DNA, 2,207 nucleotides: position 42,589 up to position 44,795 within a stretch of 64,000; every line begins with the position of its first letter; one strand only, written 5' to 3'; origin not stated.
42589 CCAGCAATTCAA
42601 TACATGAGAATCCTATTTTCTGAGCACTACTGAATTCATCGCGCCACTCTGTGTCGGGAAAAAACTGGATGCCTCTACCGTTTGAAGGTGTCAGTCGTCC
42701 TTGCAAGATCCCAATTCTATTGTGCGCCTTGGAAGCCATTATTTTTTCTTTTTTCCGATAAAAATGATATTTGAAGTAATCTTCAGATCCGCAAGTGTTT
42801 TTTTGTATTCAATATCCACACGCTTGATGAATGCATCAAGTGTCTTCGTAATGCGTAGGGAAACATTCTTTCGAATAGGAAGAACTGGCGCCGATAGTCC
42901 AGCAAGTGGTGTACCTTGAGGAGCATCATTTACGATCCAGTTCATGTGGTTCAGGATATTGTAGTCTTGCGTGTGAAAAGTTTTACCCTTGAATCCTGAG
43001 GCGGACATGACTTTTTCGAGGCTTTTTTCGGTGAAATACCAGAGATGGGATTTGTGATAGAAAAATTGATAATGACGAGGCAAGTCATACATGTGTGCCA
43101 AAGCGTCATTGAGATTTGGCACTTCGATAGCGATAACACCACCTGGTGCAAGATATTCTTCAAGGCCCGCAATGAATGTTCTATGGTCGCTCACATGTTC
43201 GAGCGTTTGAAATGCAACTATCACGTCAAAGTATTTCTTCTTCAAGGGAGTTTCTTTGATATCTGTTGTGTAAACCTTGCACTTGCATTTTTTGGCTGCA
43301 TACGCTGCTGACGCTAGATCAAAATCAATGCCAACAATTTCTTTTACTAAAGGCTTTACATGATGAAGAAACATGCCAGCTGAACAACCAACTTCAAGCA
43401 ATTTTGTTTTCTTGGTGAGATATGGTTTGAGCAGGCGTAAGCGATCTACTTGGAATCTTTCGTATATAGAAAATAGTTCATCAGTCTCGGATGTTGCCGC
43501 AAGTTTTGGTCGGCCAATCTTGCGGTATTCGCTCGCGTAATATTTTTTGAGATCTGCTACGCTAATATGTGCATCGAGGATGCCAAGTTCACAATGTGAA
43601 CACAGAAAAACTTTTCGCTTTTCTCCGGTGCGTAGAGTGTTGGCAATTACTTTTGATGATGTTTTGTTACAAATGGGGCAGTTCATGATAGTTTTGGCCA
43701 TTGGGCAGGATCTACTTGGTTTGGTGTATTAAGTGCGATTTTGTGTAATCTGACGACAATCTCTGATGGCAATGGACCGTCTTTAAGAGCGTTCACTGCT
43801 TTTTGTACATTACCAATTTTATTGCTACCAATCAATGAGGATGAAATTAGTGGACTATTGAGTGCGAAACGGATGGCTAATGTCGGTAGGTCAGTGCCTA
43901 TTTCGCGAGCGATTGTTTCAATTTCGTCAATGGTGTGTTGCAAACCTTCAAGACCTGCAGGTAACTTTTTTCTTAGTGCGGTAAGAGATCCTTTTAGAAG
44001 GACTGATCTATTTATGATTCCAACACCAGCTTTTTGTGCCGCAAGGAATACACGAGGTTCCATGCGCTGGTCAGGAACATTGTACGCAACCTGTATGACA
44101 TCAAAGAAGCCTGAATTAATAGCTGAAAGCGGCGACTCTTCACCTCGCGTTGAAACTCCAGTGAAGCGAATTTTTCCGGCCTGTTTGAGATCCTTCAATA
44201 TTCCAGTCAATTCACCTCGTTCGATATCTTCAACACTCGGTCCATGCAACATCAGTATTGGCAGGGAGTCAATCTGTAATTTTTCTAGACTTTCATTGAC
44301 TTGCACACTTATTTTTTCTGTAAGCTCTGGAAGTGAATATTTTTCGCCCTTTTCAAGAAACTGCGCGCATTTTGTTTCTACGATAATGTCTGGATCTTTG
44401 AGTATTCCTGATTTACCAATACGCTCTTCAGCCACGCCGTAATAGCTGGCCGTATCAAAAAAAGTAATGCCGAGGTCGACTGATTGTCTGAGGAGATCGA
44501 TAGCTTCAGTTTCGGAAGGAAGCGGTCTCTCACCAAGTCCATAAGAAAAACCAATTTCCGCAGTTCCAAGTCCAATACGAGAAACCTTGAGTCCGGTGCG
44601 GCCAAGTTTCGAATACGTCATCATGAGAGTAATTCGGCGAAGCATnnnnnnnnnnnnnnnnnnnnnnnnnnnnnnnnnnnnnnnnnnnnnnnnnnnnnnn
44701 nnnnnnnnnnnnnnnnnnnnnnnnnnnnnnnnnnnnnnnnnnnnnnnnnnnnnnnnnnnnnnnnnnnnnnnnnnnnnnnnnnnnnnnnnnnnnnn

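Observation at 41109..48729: Eight-gene minus-strand operon coupling NeuB and a CMP-transferase with atypical tailoring enzymes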

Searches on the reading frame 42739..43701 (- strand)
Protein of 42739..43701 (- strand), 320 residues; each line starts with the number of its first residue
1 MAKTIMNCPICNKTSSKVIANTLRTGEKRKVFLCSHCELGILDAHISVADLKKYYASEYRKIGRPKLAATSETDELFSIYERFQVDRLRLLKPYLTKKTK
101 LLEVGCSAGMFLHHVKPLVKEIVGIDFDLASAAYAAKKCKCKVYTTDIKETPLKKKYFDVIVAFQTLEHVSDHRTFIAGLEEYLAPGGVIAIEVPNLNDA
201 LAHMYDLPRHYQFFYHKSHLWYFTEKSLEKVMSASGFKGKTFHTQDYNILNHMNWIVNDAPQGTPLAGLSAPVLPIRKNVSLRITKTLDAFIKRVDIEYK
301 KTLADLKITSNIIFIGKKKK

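Call 3: search_protein_families(library=pfam, proteins=[window:42739-43701:-], max_evalue=0.001)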
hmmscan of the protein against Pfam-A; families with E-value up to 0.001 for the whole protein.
window:42739-43701:- (320 aa): 5 families
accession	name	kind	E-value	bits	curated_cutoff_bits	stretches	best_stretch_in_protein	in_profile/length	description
PF13489.12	Methyltransf_23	-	5.5e-23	81.9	27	1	87-238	12-160/164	Methyltransferase domain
PF08241.18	Methyltransf_11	-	2e-15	57.7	21.2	1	102-192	1-95/95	Methyltransferase domain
PF13847.12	Methyltransf_31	-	2.9e-14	53.4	27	1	96-214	2-132/145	Methyltransferase domain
PF13649.12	Methyltransf_25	-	7.8e-13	49.4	27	1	102-188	2-97/97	Methyltransferase domain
PF08242.18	Methyltransf_12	-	1.4e-12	48.6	30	1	102-190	1-98/98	Methyltransferase domain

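Call 4: search_protein_families(library=ncbifam, proteins=[window:42739-43701:-], max_evalue=0.001)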
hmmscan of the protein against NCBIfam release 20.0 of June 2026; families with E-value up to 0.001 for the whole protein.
window:42739-43701:- (320 aa): 11 families
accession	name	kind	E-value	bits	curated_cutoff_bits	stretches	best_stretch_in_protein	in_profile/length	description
TIGR01983.1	UbiG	equivalog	1.4e-10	40.9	102.95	1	96-196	48-155/228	bifunctional 2-polyprenyl-6-hydroxyphenol methylase/3-demethylubiquinol 3-O-methyltransferase UbiG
TIGR02072.1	BioC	equivalog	7.7e-10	39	184.95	1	91-243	27-177/244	malonyl-ACP O-methyltransferase BioC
NF002463.0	PRK01683.1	equivalog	2.2e-07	30.8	297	1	94-204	28-140/258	trans-aconitate 2-methyltransferase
NF045667.1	MTase_DVU1556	equivalog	1.2e-06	28.1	155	1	95-240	20-163/213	DVU_1556 family methyltransferase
NF041650.1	nod_mtase_NodS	equivalog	5.3e-06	26.3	300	1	96-190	37-137/190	nodulation methyltransferase NodS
TIGR04345.1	ovoA_Cterm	equivalog_domain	6.6e-06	25.8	170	0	136-195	113-172/242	putative 4-mercaptohistidine N1-methyltransferase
NF010703.0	PRK14103.1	equivalog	3.3e-05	23.4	320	1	99-203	31-135/256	trans-aconitate 2-methyltransferase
NF007610.0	PRK10258.1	equivalog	8.6e-05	22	342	1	96-194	39-140/251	malonyl-ACP O-methyltransferase BioC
NF008686.0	PRK11705.1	equivalog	0.00019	20.6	400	1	85-192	153-265/383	cyclopropane fatty acyl phospholipid synthase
TIGR00452.1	TIGR00452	equivalog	0.00035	19.5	275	1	97-198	117-225/316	tRNA 5-methoxyuridine(34)/uridine 5-oxyacetic acid(34) synthase CmoB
NF011650.0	PRK15068.1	equivalog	0.00059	18.8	209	1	91-194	114-227/324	tRNA 5-methoxyuridine(34)/uridine 5-oxyacetic acid(34) synthase CmoB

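Call 67: search_solved_structures(query=window:42739-43701:-, max_evalue=0.001)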
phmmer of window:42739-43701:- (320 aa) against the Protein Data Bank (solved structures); distinct sequences matched with E-value up to 0.001: 14.
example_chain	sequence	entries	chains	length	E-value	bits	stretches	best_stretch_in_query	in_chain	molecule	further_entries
3cc8_A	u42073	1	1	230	9.2e-08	35.3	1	89-237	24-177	Putative methyltransferase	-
5wp5_A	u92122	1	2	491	1.7e-05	27.8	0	92-192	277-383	Phosphomethylethanolamine N-methyltransferase 2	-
6m82_A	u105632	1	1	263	2.6e-05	27.2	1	80-193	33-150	dTDP-3-amino-3,6-dideoxy-alpha-D-glucopyranose N,N-dimethyltransferase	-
3pfg_A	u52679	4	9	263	2.6e-05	27.2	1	80-193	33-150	N-methyltransferase | dTDP-3-amino-3,6-dideoxy-alpha-D-glucopyranose N,N-dimethyltransferase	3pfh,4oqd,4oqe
6m81_A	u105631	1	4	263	2.6e-05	27.2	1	80-193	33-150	dTDP-3-amino-3,6-dideoxy-alpha-D-glucopyranose N,N-dimethyltransferase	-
6m83_A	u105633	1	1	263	3.6e-05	26.7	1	80-193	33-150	dTDP-3-amino-3,6-dideoxy-alpha-D-glucopyranose N,N-dimethyltransferase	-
8ys9_A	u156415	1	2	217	8.9e-05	25.4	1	82-189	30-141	Phosphatidylethanolamine N-methyltransferase/phosphatidyl-N-methylethanolamine N-methyltra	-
2gs9_A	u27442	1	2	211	0.00015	24.7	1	87-196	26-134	Hypothetical protein TT1324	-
3px2_A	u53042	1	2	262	0.00024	24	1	80-193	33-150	N-methyltransferase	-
3bxo_A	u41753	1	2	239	0.00038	23.4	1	90-193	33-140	N,N-dimethyltransferase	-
3dli_A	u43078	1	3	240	0.00042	23.3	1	85-211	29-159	methyltransferase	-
5wp4_A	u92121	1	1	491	0.00059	22.8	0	95-192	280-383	Phosphoethanolamine N-methyltransferase 1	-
3ofj_A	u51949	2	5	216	0.0006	22.7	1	98-191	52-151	Nodulation protein S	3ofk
3px3_A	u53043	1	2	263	0.00064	22.6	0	80-193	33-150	N-methyltransferase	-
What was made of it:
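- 42739..43701 (-): Methyltransferase with an N-terminal four-Cys Zn-ribbon (MT23, 320 aa), a possible N-methyltransferase. Weak PDB hits are TylM1 2.6e-5, DesVI, phosphoethanolamine and PE N-methyltransferases, and NodS (call 67).
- On Sugar C-methyltransferases with a Zn-binding domain (PF08421/PF08484): A CxxC...CxxC motif is present, but the PDB neighbours are N-methyltransferases at E of about 1e-5 (call 67).
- Closest known: Amino-deoxysugar tailoring pairs in nucleotide-sugar pathways. Same: An amine-forming PLP enzyme is always accompanied by SAM methyltransferases whose nearest solved relatives include TylM1 and DesVI (call 67).
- Methyltransferase hits: the weak hits lean towards N-methyltransferases (calls 3, 4, 67).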

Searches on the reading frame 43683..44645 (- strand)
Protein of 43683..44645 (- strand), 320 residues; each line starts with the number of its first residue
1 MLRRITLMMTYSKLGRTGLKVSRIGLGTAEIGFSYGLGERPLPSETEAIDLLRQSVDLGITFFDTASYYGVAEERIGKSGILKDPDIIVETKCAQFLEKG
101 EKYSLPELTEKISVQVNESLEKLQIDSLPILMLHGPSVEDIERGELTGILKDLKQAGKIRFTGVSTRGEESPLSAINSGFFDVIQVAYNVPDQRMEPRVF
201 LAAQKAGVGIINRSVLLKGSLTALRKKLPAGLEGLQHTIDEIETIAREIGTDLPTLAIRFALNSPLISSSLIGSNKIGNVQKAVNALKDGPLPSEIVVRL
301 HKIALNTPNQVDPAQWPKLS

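Call 3: search_protein_families(library=pfam, proteins=[window:43683-44645:-], max_evalue=0.001)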
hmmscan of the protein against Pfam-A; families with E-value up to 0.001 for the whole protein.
window:43683-44645:- (320 aa): 1 family
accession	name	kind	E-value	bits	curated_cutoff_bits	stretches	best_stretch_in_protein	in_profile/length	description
PF00248.27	Aldo_ket_red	-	1.4e-36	126.5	24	1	23-302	1-288/291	Aldo/keto reductase family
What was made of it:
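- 43683..44645 (-): Aldo/keto reductase (AKR, 320 aa, or 313 aa from Met8). It occupies the slot held by a small VOC/glyoxalase-fold protein in non-CPR versions. PF00248 1.4e-36 (call 3).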

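Call 4: search_protein_families(library=ncbifam, proteins=[window:43683-44645:-], max_evalue=0.001)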
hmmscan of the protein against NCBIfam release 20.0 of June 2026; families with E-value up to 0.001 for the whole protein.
window:43683-44645:- (320 aa): 7 families
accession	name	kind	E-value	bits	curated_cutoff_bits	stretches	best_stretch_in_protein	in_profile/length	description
NF049922.1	MethglyxlRedYdjG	equivalog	5.9e-22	78.1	550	1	9-230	1-236/326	NADH-dependent methylglyoxal reductase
NF011432.0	PRK14863.1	equivalog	4.4e-15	56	244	1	19-316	3-290/292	bifunctional regulator KidO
TIGR01293.1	Kv_beta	subfamily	8.5e-12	44.7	365.4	1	9-134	1-122/319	voltage-dependent potassium channel subunit beta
NF007695.0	PRK10376.1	subfamily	5.4e-10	38.8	280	1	18-191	14-191/290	oxidoreductase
NF007912.0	PRK10625.1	equivalog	2.1e-07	30.6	415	0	9-73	1-57/346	NADP(H)-dependent aldo-keto reductase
NF007388.0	PRK09912.1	subfamily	4e-07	29.2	448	1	9-222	13-231/346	L-glyceraldehyde 3-phosphate reductase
NF008377.0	PRK11172.1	equivalog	1.3e-05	24.5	327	1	35-166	6-130/267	2,5-didehydrogluconate reductase DkgB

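Call 66: search_solved_structures(query=window:43683-44645:-, max_evalue=1e-10)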
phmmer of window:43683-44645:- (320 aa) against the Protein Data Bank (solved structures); distinct sequences matched with E-value up to 1e-10: 20.
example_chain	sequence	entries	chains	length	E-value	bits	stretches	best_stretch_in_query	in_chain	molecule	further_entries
8scc_A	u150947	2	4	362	2e-26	96.2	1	12-286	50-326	L-galactose dehydrogenase | L-galactose dehydrogenase isoform X1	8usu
1ynp_A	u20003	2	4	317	2.5e-24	89.3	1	22-304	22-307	oxidoreductase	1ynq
7smi_A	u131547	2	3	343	7.6e-22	81.2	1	12-287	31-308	L-galactose dehydrogenase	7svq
7ezi_A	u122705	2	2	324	9.3e-21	77.6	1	10-286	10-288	L-galactose dehydrogenase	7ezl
1pyf_A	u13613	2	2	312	1.5e-20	76.9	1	11-221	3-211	IolS protein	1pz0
4exa_A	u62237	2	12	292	2.3e-19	73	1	4-220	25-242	Putative uncharacterized protein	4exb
1pz1_A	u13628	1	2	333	1.3e-18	70.6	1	9-222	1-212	General stress protein 69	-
9wk1_D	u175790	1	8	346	1.7e-16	63.6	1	8-168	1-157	DON 3-epimerase chain D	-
7lh6_B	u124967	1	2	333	1.1e-15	60.9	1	8-299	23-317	L-galactose dehydrogenase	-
4xk2_A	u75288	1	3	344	3.9e-15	59.2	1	9-308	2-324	Aldo/keto reductase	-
6kik_A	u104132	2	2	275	4.4e-13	52.4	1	9-223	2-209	Oxidoreductase, aldo/keto reductase family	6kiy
5dan_A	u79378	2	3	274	6.5e-13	51.9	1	9-224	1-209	2,5-diketo-D-gluconic acid reductase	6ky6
9w6y_A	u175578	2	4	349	8e-13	51.6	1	9-300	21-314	L-galactose dehydrogenase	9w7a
3uyi_A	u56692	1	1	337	2.6e-12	49.9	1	12-230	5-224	Perakine reductase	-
9nz6_A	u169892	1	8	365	3.7e-12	49.4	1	10-303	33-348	Oxidoreductase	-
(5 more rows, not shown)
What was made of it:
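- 43683..44645 (-): Best PDB match is L-galactose dehydrogenase, 2e-26 (call 66).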
